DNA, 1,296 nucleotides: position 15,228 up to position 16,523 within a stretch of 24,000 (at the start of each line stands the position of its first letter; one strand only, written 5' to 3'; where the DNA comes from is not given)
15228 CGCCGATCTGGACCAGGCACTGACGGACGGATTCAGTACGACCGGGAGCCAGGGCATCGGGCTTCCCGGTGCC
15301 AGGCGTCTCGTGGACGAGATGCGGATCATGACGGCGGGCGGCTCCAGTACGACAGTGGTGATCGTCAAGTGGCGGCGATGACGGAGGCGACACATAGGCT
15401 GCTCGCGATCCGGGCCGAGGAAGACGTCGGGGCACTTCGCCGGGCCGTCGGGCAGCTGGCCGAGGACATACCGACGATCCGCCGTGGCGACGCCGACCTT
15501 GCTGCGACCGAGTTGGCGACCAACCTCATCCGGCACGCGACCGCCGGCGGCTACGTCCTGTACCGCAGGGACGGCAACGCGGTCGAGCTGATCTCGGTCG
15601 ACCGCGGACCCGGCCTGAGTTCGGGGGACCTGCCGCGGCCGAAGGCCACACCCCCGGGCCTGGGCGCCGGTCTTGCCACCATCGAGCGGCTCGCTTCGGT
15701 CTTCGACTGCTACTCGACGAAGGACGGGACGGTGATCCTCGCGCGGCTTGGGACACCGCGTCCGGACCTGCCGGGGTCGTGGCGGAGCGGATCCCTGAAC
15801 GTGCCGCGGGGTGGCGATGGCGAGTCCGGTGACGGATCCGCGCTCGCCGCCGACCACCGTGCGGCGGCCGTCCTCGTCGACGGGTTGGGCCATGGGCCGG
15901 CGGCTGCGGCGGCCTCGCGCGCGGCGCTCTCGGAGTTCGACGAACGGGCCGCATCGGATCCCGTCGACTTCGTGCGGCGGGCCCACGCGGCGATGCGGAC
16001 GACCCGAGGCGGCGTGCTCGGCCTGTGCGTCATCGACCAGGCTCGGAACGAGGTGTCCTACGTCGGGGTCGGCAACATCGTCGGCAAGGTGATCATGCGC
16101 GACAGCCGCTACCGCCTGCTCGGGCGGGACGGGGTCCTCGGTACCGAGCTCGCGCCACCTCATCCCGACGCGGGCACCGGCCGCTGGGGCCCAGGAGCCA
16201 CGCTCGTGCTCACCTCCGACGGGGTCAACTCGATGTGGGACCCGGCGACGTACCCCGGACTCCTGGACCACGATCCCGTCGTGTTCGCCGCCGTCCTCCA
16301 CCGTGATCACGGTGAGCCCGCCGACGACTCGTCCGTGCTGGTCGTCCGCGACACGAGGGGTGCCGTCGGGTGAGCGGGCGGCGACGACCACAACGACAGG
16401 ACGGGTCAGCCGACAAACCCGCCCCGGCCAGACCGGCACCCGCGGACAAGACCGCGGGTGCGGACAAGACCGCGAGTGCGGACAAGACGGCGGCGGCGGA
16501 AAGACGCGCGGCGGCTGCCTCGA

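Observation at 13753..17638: Stressosome-type RsbR/S/T module wired to a fused kinase-phosphatase and a His-less sensor-kinase-like output, with no sigma, anti-sigma or response-regulator partner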

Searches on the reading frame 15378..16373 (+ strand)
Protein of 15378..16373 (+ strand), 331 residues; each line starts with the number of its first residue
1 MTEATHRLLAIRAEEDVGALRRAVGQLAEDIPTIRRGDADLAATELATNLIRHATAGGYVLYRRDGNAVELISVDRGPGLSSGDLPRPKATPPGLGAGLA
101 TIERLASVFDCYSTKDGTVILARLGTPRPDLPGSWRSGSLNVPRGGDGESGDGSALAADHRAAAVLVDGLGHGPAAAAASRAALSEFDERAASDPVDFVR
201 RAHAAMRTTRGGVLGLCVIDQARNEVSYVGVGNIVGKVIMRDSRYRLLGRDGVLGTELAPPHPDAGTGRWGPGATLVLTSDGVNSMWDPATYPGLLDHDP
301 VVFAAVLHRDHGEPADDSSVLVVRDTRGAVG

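Call 3: search_protein_families(library=pfam, proteins=[window:15378-16373:+], max_evalue=0.01)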
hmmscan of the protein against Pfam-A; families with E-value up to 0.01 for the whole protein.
window:15378-16373:+ (331 aa): 3 families
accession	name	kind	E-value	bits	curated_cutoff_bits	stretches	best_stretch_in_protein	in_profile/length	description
PF07228.17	SpoIIE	-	1.7e-11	44.8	25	1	159-283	2-133/192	Stage II sporulation protein E (SpoIIE)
PF13581.12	HATPase_c_2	-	4.9e-10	39.9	27.4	1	15-122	6-125/127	Histidine kinase-like ATPase domain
PF02518.31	HATPase_c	-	0.0043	17.9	26.4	0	42-107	9-85/111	Histidine kinase-, DNA gyrase B-, and HSP90-like ATPase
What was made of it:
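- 15378..16373 (+): X: fusion protein of 331 aa. An RsbW/T-like HATPase_c_2 domain (15378-15752) is joined to an RsbX-type PP2C (15795-16370). Its start overlaps the T stop (ATGA). Pfam gives SpoIIE at 1.7e-11 and HATPase_c_2 at 4.9e-10 (call 3).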

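Call 4: search_protein_families(library=ncbifam, proteins=[window:15378-16373:+], max_evalue=0.01)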
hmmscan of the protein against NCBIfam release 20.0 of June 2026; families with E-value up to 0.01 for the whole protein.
window:15378-16373:+ (331 aa): 1 family
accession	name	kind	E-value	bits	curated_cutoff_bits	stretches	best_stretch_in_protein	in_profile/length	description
NF041045.1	RsbA_anti_sig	subfamily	1.2e-08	34.5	210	1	9-122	183-300/303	anti-sigma factor RsbA family regulatory protein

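Call 37: search_solved_structures(query=window:15378-16373:+, max_evalue=0.01, show_alignments=3)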
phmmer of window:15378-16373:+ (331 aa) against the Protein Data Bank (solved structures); distinct sequences matched with E-value up to 0.01: 6.
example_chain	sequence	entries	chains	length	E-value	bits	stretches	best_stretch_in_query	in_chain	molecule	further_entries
3zt9_A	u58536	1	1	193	7.2e-11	45.2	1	164-322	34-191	Stage II sporulation protein E (SpoIIE)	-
3w40_A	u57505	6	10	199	2e-06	30.7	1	146-284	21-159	Phosphoserine phosphatase RsbX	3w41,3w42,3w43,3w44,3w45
7sfm_A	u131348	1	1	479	0.0012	21.6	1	112-236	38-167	Hip1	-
8e5w_A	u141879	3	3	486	0.0012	21.5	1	112-236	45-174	Protease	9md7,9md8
5bkm_A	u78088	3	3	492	0.0012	21.5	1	112-236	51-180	Carboxylesterase A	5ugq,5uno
5uoh_A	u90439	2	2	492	0.0012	21.5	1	112-236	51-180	Carboxylesterase A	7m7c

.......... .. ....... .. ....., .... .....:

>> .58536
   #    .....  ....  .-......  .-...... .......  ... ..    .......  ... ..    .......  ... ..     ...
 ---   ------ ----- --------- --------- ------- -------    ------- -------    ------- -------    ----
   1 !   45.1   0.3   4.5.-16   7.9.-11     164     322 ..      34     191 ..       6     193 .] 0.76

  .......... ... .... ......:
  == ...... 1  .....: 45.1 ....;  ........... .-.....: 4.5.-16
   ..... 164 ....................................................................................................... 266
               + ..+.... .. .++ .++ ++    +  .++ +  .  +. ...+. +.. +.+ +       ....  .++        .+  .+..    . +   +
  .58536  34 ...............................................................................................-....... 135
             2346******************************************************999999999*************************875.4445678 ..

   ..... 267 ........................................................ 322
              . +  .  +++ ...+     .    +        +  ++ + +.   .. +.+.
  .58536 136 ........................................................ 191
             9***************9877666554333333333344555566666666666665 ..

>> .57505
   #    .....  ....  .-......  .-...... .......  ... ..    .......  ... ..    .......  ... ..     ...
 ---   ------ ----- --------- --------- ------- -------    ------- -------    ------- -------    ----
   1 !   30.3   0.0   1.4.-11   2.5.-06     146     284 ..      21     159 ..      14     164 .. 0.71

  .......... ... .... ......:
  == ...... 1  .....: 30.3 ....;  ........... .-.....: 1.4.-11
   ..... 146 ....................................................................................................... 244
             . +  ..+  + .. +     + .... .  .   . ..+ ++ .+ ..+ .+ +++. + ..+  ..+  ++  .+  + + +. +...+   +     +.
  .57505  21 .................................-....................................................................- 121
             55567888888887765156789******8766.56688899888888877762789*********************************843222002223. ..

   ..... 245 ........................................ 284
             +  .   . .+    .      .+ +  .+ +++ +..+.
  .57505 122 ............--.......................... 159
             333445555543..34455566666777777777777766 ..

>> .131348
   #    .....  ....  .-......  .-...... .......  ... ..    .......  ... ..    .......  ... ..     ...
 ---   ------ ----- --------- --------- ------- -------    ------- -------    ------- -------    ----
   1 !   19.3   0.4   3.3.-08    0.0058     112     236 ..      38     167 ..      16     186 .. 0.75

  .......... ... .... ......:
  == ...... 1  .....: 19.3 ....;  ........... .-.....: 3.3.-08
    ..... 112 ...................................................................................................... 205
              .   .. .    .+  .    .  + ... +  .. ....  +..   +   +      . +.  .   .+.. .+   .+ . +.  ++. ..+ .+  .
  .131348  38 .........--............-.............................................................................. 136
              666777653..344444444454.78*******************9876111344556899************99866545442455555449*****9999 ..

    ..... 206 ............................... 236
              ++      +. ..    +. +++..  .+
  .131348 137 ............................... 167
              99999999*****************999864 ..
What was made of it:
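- On RsbX-type feedback phosphatase: By sequence, 3zt9 scores 7e-11 and 3w40 scores 2e-6 (call 37).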

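Call 39: find_homologous_proteins(query=window:15378-16373:+)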
Query window:15378-16373:+ (331 aa): 240 proteins with E <= 0.001 among 8000 candidates; the best 120 are listed.
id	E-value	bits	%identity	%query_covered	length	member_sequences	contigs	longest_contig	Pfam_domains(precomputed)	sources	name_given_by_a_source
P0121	2.8e-209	712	99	100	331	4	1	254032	PF13581.13,PF07228.18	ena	-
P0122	2.0e-146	506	72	99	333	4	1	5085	PF13581.13,PF07228.18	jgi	jgi:anti-sigma regulatory factor (Ser/Thr protein kinase)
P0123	5.9e-116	406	56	99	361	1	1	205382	PF13581.13,PF07228.18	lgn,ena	-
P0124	2.0e-113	397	56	99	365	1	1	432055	PF13581.13,PF07228.18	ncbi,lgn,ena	-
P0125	5.0e-111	389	57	99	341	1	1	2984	PF13581.13,PF07228.18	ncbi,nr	ncbi:MAG TPA: SpoIIE family protein phosphatase [Actinopolymorphaceae bacterium]|nr:SpoIIE family pr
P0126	8.5e-110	385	55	99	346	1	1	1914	PF13581.13,PF07228.18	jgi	jgi:anti-sigma regulatory factor (Ser/Thr protein kinase)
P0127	1.6e-107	378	56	98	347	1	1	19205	PF13581.13,PF02518.32,PF07228.18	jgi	jgi:anti-sigma regulatory factor (Ser/Thr protein kinase)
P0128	2.8e-105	370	55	99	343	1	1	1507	PF13581.13,PF07228.18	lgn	-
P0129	2.7e-104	367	57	99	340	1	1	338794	PF13581.13,PF02518.32,PF07228.18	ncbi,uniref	ncbi:SpoIIE family protein phosphatase [Streptomyces sp. NPDC051985]|uniref:SpoIIE family protein ph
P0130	5.6e-104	366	56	96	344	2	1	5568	PF13581.13,PF07228.18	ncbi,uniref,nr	ncbi:SpoIIE family protein phosphatase [Actinomadura sp. HBU206391]|uniref:SpoIIE family protein pho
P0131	2.2e-102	361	56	98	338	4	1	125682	PF07228.18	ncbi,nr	nr:SpoIIE family protein phosphatase [Streptomyces hyaluromycini]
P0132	7.7e-102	359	53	98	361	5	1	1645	PF07228.18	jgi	jgi:anti-sigma regulatory factor (Ser/Thr protein kinase)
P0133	9.6e-102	359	55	99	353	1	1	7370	PF13581.13,PF07228.18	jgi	jgi:anti-sigma regulatory factor (Ser/Thr protein kinase)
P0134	2.0e-101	358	56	98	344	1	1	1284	PF13581.13,PF07228.18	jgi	jgi:anti-sigma regulatory factor (Ser/Thr protein kinase)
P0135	8.1e-100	352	57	98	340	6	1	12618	PF13581.13,PF07228.18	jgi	jgi:anti-sigma regulatory factor (Ser/Thr protein kinase)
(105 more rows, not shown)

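Call 41: find_encoding_contigs(protein=P0122, flank=10000, max_places=2)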
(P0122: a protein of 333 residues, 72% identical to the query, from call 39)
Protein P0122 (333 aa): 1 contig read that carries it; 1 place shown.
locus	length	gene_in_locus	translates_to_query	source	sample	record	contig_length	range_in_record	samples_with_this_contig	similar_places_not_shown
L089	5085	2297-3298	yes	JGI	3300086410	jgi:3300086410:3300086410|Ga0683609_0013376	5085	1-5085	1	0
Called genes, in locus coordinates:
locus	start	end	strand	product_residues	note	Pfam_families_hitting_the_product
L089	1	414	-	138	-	?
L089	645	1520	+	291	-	PF00989:PAS, PF13426:PAS_9, PF08448:PAS_4, PF08447:PAS_3 (faint), PF01740:STAS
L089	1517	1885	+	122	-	PF01740:STAS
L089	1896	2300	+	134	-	PF13581:HATPase_c_2, PF02518:HATPase_c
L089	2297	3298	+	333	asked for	PF13581:HATPase_c_2 (weak), PF07228:SpoIIE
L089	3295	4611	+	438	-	PF00989:PAS, PF08448:PAS_4, PF13426:PAS_9, PF07730:HisKA_3 (weak), PF02518:HATPase_c (weak)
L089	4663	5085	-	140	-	?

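Call 42: find_encoding_contigs(protein=P0123, flank=10000, max_places=1)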
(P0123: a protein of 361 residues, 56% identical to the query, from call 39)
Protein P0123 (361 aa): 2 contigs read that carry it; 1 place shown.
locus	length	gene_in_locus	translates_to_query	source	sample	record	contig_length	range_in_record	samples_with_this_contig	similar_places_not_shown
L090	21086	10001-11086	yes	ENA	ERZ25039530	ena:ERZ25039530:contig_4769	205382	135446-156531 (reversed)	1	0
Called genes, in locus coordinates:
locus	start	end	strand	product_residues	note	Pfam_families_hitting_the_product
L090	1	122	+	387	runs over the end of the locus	-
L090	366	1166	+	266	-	-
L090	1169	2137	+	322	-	PF01636:APH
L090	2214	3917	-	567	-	PF04191:PEMT (weak), PF01545:Cation_efflux, PF16916:ZT_dimer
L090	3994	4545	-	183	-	-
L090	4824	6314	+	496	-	-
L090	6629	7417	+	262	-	PF13411:MerR_1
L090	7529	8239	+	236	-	-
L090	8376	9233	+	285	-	PF00989:PAS, PF13426:PAS_9, PF08448:PAS_4, PF08447:PAS_3, PF01740:STAS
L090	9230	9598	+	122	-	PF01740:STAS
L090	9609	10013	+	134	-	PF13581:HATPase_c_2, PF02518:HATPase_c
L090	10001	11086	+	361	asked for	PF13581:HATPase_c_2 (weak), PF07228:SpoIIE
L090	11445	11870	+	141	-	PF12900:Pyridox_ox_2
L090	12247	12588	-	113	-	PF01844:HNH (weak), PF13391:HNH_2 (weak)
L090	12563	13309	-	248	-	PF02720:DUF222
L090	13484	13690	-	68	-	-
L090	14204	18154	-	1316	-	PF00664:ABC_membrane, PF00005:ABC_tran, PF02463:SMC_N (faint), PF06414:Zeta_toxin (faint), PF13191:AAA_16 (faint), PF13304:AAA_21 (faint), PF00664:ABC_membrane, PF00005:ABC_tran, +2 more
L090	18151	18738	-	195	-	PF01047:MarR (weak), PF12802:MarR_2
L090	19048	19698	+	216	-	PF00485:PRK (faint)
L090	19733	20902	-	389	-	PF02602:HEM4, PF00486:Trans_reg_C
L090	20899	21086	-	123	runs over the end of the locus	PF13806:Rieske_2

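Call 43: find_encoding_contigs(protein=P0124, flank=10000, max_places=1)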
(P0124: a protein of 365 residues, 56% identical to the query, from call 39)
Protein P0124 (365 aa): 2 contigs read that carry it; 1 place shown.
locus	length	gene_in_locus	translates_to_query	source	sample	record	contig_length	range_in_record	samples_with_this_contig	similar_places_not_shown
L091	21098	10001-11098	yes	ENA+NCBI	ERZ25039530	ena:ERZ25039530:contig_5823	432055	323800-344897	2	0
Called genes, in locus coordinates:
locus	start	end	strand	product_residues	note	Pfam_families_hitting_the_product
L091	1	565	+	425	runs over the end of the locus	PF07690:MFS_1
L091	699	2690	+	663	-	PF00496:SBP_bac_5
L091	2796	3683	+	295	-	-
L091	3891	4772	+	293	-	PF04542:Sigma70_r2, PF08281:Sigma70_r4_2, PF04545:Sigma70_r4 (weak), PF12680:SnoaL_2 (weak)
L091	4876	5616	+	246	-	PF05175:MTS (weak), PF13489:Methyltransf_23, PF13847:Methyltransf_31, PF08241:Methyltransf_11, PF08242:Methyltransf_12, PF13649:Methyltransf_25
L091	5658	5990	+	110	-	PF07045:DUF1330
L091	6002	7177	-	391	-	-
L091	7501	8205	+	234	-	-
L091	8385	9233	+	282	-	PF00989:PAS, PF08448:PAS_4, PF13426:PAS_9, PF08447:PAS_3 (weak), PF01740:STAS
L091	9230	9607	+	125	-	PF01740:STAS, PF13466:STAS_2 (weak)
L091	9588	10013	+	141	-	PF13581:HATPase_c_2, PF02518:HATPase_c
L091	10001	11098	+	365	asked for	PF13581:HATPase_c_2 (weak), PF07228:SpoIIE (weak)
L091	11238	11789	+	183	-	PF12900:Pyridox_ox_2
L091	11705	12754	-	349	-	PF05231:MASE1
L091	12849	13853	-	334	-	PF05231:MASE1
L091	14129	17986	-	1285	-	PF00664:ABC_membrane, PF00005:ABC_tran, PF02367:TsaE (faint), PF02463:SMC_N (faint), PF06414:Zeta_toxin (faint), PF13191:AAA_16 (faint), PF00664:ABC_membrane, PF00005:ABC_tran, +4 more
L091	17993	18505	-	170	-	PF01047:MarR, PF12802:MarR_2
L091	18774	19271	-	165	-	PF04075:F420H2_quin_red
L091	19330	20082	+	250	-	-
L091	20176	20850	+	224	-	PF03473:MOSC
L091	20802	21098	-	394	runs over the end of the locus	PF02602:HEM4, PF00486:Trans_reg_C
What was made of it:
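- The closest RSTX relatives after L089 (L090, L091) have no K at all (calls 42, 43), so K may be dispensable. L090 and L091 keep R-S-T-X but have lost K (calls 42, 43).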

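Call 49: find_related_loci(query=A2, collection=metagenome_contigs, flank=6000)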
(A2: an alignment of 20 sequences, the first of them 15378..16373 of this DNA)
Query A2 (331 aa) in metagenome_contigs; peptide patterns used: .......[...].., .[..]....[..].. (x = any residue, [..] = any of these).
600 stretches matched a pattern (row limit reached: there are more); 498 encode a relative of the query (tblastn E <= 1e-3); the best 80 are kept; 80 distinct loci.
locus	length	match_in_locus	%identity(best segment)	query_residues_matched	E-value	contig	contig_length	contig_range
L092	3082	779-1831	52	1-325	4e-94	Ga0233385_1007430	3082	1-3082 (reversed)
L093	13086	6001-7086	48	1-324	3e-87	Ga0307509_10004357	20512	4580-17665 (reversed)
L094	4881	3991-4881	52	1-293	2e-82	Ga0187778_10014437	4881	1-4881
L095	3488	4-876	49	39-327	2e-72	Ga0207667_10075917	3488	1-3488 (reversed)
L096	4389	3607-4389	53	1-256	3e-64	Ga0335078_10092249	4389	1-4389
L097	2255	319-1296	41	1-324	2e-55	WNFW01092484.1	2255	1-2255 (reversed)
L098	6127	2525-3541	42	1-328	1e-54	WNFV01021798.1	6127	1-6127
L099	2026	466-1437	42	1-325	2e-51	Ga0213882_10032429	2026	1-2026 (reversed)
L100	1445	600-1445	51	1-272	9e-52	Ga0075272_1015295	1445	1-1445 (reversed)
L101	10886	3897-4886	36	6-324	3e-49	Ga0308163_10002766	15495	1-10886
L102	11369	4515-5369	40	39-323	2e-49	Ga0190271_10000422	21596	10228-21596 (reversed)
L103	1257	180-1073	38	37-324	5e-51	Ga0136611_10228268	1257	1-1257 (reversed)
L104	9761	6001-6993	36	1-327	6e-48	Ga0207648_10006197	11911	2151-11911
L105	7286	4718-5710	36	4-325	9e-48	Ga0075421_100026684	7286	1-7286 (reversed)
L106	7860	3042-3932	39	37-324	2e-47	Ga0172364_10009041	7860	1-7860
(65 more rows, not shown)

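Call 71: predict_structure(alignment_id=A2)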
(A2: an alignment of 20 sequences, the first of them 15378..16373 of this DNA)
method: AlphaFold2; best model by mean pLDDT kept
length: 331 residues; sequences in the alignment: 20
mean_pLDDT: 87.8   pTM: 0.87
mean pLDDT of the five models: 87.8, 87.3, 85.4, 85.4, 81.4
residues with pLDDT >= 90: 218; 70-90: 85; 50-70: 12; < 50: 16
segments of 3 or more residues with pLDDT < 50: 80-93
pLDDT, mean of each block of 10 residues (from residue 1): 85 95 96 96 95 83 95 76 40 58 95 90 91 88 86 91 95 94 92 92 96 96 94 92 88 90 88 94 75 92 94 86 85 42
secondary structure, 60 per line:
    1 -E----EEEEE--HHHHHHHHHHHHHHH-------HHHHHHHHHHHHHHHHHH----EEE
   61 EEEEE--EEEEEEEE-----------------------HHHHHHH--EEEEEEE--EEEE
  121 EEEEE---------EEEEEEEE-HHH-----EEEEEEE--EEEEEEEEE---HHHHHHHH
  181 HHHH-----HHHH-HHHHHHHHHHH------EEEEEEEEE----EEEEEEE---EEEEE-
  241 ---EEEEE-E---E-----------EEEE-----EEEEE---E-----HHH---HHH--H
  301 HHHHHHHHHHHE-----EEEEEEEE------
elements in order: E7-11 H14-28 H36-53 E58-65 E68-75 H99-105 E108-114 E117-125 E135-142 E152-158 E161-169 H173-184 H190-193 H195-205 E212-220 E225-231 E235-239 E244-248 E266-269 E275-279 H300-311 E318-325
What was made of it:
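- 15378..16373 (+): The AF2 model has pLDDT 87.8 and pTM 0.87 (call 71).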

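Call 77: fold_search(model_id=the predicted structure, library=pdb)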
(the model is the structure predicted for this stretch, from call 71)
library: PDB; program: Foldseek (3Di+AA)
matches with E <= 10: 787; with E <= 0.001: 156
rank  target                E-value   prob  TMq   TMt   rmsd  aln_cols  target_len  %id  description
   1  3zt9                  8.5e-17  1.00  0.53  0.90   2.1       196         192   25  The bacterial stressosome: a modular system that has been adapted to control secondary messenger signaling (released 2012-02-22)
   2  5ucg_E                4.1e-12  1.00  0.43  0.42  21.1       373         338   15  Structure of the PP2C Phosphatase Domain and a Fragment of the Regulatory Domain of the Cell Fate Determinant SpoIIE f (released 2017-05-31)
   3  5ucg_D                5.7e-12  1.00  0.42  0.42  18.6       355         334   14  Structure of the PP2C Phosphatase Domain and a Fragment of the Regulatory Domain of the Cell Fate Determinant SpoIIE f (released 2017-05-31)
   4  5ucg_B                7.6e-12  1.00  0.46  0.45  20.5       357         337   14  Structure of the PP2C Phosphatase Domain and a Fragment of the Regulatory Domain of the Cell Fate Determinant SpoIIE f (released 2017-05-31)
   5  5ucg_A                1.2e-11  1.00  0.41  0.39  18.1       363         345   15  Structure of the PP2C Phosphatase Domain and a Fragment of the Regulatory Domain of the Cell Fate Determinant SpoIIE f (released 2017-05-31)
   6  3w40_A                1.4e-11  1.00  0.49  0.79   3.7       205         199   19  Crystal structure of RsbX in complex with magnesium in space group P1 (released 2014-01-22)
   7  5ucg_C                1.4e-10  1.00  0.41  0.41  20.4       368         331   14  Structure of the PP2C Phosphatase Domain and a Fragment of the Regulatory Domain of the Cell Fate Determinant SpoIIE f (released 2017-05-31)
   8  3f79_D                4.0e-10  1.00  0.46  0.64   6.1       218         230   21  Structure of pseudo-centered cell crystal form of the C-terminal phosphatase domain of P. aeruginosa RssB (released 2009-11-24)
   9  1txo_A                2.8e-09  1.00  0.45  0.61   3.8       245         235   16  Crystal structure of the Mycobacterium tuberculosis serine/threonine phosphatase PstP/Ppp at 1.95 A. (released 2004-11-23)
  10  2cm1                  5.5e-09  1.00  0.44  0.60   4.3       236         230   16  Crystal structure of the catalytic domain of serine threonine protein phosphatase PstP in complex with 2 Manganese ions. (released 2007-06-12)
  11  5mqh                  8.1e-09  1.00  0.40  0.55   6.6       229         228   18  Structure of the Phosphatase Domain of the Cell Fate Determinant SpoIIE from Bacillus subtilis in a crystal form without (released 2017-05-31)
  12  3pu9_A                8.6e-09  1.00  0.44  0.60   4.9       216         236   23  Crystal structure of serine/threonine phosphatase Sphaerobacter thermophilus DSM 20745 (released 2010-12-22)
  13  2j86_B                9.1e-09  1.00  0.45  0.61   4.1       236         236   19  Structural analysis of the PP2C Family Phosphatase tPphA of Thermosynechococcus elongatus (released 2007-11-06)
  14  1txo_B                9.6e-09  1.00  0.45  0.61   3.9       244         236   16  Crystal structure of the Mycobacterium tuberculosis serine/threonine phosphatase PstP/Ppp at 1.95 A. (released 2004-11-23)
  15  2y09                  1.4e-08  1.00  0.45  0.60   4.0       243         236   18  The cyanobacterial PP2C-like phosphatase tPphA requires three metals in the catalytic center for efficient catalysis (released 2011-02-09)
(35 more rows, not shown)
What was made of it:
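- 15378..16373 (+): The PP2C is closest to Moorella MtX 3zt9 and B. subtilis RsbX 3w40, both by sequence (call 37) and by fold (TM 0.90 and 0.79, call 77).
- On RsbX-type feedback phosphatase: By fold, TM is 0.90 and 0.79 (call 77).
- Closest known: Moorella thermoacetica MtR/MtS/MtT/MtX with the diguanylate cyclase MtG. Same: MtX is the closest solved structure to X's PP2C (E 7e-11; fold TM 0.90; calls 37, 77).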
